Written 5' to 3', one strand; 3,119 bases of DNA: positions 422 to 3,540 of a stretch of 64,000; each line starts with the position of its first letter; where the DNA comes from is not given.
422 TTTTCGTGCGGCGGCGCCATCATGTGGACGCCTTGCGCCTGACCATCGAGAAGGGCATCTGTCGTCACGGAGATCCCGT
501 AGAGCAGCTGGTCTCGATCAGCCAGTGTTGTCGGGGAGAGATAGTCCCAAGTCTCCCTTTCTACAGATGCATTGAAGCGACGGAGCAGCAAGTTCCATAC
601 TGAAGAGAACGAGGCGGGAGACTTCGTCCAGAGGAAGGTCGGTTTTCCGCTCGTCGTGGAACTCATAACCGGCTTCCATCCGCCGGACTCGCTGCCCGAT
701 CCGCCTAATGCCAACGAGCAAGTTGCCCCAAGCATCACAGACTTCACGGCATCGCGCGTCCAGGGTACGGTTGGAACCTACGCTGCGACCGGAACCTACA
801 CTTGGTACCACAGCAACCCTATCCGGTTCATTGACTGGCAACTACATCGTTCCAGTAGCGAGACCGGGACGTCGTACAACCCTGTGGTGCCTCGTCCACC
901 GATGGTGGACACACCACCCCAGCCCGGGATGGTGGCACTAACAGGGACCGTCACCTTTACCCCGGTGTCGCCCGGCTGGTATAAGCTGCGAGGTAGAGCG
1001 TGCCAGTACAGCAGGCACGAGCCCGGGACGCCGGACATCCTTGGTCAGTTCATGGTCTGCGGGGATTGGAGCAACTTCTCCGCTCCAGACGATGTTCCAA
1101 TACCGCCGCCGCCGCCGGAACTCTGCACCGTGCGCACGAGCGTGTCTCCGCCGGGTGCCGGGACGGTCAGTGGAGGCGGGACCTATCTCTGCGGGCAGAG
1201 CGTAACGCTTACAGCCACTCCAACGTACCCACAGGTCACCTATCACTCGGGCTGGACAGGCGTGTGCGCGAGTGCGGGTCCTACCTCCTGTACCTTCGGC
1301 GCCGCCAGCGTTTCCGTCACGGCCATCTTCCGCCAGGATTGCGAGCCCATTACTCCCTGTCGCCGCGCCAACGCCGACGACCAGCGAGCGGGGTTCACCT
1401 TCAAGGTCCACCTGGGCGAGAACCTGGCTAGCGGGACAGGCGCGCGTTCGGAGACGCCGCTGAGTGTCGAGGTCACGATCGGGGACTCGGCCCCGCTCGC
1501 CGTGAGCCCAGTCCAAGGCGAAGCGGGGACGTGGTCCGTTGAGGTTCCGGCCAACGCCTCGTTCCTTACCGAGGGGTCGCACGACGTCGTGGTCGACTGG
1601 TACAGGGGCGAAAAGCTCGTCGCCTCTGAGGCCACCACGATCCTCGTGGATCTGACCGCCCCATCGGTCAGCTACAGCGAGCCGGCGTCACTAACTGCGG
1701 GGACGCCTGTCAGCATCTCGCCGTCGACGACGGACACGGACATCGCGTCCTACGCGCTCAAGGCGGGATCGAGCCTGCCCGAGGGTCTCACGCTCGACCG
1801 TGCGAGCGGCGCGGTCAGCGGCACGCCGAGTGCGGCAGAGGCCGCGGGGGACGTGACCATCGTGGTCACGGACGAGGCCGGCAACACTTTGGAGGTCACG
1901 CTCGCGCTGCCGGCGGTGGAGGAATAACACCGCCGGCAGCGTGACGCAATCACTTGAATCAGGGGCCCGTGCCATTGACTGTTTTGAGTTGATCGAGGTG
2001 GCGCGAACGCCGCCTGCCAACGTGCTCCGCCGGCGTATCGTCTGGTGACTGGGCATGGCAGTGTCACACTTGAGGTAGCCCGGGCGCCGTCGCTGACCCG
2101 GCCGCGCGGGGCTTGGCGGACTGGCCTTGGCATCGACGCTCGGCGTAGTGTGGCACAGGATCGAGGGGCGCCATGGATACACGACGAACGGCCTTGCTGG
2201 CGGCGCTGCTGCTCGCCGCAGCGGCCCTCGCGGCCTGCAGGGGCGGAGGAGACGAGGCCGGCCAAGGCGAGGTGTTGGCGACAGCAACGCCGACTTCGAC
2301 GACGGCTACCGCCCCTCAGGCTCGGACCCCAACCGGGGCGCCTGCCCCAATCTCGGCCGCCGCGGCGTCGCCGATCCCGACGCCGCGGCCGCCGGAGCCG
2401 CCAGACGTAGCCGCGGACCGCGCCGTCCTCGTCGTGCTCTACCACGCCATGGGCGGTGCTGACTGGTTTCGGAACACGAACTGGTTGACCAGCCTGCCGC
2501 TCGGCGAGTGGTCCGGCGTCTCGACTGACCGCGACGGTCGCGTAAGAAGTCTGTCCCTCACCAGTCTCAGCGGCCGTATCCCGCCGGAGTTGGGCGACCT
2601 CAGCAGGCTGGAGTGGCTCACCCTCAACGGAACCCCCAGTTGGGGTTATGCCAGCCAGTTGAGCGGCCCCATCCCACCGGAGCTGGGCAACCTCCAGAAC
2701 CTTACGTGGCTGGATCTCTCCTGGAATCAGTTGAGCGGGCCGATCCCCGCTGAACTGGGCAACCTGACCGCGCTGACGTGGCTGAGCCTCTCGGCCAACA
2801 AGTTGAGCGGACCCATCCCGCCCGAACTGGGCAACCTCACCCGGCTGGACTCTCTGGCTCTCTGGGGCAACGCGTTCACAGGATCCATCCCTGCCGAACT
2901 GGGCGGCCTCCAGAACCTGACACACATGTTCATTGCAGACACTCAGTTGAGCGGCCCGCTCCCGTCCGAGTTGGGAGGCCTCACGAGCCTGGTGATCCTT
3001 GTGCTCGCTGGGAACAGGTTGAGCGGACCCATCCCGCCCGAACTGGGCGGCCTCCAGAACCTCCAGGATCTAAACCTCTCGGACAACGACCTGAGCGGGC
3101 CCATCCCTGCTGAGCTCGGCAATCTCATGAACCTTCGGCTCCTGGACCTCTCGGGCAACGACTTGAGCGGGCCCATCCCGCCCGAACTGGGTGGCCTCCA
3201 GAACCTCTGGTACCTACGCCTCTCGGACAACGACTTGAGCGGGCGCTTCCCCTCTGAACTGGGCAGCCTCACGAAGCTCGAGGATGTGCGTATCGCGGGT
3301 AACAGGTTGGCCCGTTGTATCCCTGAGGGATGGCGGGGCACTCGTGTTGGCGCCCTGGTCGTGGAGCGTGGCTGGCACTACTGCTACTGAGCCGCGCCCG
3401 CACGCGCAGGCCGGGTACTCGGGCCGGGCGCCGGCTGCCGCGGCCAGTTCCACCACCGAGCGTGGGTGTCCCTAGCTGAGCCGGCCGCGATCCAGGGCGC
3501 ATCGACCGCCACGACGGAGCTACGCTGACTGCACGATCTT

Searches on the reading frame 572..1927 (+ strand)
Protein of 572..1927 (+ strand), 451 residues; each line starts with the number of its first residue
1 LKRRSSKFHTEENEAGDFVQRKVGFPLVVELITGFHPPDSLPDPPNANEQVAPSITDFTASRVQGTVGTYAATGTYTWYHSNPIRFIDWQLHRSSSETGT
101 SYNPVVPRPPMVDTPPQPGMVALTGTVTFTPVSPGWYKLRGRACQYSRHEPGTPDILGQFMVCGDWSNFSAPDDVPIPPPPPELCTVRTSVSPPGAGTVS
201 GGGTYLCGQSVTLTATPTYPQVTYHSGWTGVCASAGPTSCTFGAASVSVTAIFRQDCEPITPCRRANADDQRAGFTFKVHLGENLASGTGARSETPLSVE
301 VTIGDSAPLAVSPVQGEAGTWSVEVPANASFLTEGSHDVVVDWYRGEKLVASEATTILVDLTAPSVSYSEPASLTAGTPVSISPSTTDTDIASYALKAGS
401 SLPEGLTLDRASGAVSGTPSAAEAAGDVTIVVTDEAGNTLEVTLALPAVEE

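Call 105: search_protein_families(library=pfam, proteins=[window:572-1927:+], max_evalue=0.001)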
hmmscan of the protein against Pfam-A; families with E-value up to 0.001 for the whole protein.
window:572-1927:+ (451 aa): 2 families
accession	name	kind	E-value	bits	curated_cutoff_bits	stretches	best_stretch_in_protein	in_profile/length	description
PF05345.18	He_PIG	-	1e-11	45.5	24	1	364-443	2-90/96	Putative Ig domain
PF18998.6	Flg_new_2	-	2.3e-07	31.1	23.6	1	189-255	3-71/73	Divergent InlB B-repeat domain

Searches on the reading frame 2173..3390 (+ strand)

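Call 105: search_protein_families(library=pfam, proteins=[window:2173-3390:+], max_evalue=0.001)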
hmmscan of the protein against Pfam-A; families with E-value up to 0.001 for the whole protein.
window:2173-3390:+ (405 aa): 8 families
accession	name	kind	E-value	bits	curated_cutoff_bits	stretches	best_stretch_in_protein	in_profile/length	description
PF00560.39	LRR_1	-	1.5e-33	108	20.6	0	176-198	1-23/23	Leucine Rich Repeat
PF23598.1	LRR_14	-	4.3e-23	82.1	40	3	237-326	60-146/353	Leucine-rich repeat region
PF13855.12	LRR_8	-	2.2e-22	79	27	3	173-211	23-61/61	Leucine rich repeat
PF12799.13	LRR_4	-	5.2e-18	65.1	27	1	295-332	1-40/44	Leucine Rich repeats (2 copies)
PF13516.12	LRR_6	-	3.9e-06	27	23.4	0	295-309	3-17/24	Leucine Rich repeat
PF23211.1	LRR_LRWD1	-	3.5e-05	24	28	0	293-378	14-97/190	Leucine-rich repeat and WD repeat-containing protein 1, LRR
PF24758.1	LRR_At5g56370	-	0.00021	21.5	27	0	244-307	11-73/227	FBD-associated F-box protein At5g56370, LRR repeats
PF25019.1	LRR_R13L1-DRL21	-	0.00041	20.7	27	0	270-327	71-125/127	R13L1/DRL21 LRRs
